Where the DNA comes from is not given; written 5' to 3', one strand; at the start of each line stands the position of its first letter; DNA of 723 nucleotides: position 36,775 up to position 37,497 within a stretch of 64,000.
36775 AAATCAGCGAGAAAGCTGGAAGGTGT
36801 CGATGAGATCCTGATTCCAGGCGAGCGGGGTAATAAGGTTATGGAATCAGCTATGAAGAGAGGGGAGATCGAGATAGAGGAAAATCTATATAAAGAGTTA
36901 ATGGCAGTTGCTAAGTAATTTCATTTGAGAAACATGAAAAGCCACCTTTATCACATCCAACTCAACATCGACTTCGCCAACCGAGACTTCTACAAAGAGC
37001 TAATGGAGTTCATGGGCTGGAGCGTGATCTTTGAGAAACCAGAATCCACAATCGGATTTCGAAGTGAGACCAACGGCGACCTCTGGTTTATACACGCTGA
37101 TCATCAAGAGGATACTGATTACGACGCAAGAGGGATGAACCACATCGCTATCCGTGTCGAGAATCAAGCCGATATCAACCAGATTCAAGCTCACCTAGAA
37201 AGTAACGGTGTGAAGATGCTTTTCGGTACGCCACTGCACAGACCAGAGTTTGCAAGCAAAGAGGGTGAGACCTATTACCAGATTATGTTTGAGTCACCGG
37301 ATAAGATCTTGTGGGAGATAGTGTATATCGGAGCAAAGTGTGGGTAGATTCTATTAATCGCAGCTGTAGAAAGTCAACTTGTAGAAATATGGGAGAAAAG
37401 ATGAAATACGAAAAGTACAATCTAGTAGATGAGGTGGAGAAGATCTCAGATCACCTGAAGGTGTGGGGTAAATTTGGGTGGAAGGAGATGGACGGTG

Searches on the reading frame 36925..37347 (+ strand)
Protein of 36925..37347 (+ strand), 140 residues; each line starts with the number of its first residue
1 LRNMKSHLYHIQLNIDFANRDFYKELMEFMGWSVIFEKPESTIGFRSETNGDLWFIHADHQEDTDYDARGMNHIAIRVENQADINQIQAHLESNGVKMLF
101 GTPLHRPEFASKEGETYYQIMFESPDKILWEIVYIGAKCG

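Call 8: search_protein_families(library=pfam, proteins=[window:36925-37347:+], max_evalue=0.01)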
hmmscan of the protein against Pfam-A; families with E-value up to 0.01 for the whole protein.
window:36925-37347:+ (140 aa): 2 families
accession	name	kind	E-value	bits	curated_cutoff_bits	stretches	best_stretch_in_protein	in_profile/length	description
PF00903.31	Glyoxalase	-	1.9e-06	28.7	20.6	1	18-132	14-121/121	Glyoxalase/Bleomycin resistance protein/Dioxygenase superfamily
PF16838.11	Caud_tail_N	-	0.0018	19.2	27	0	40-85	18-62/120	Caudoviral major tail protein N-terminus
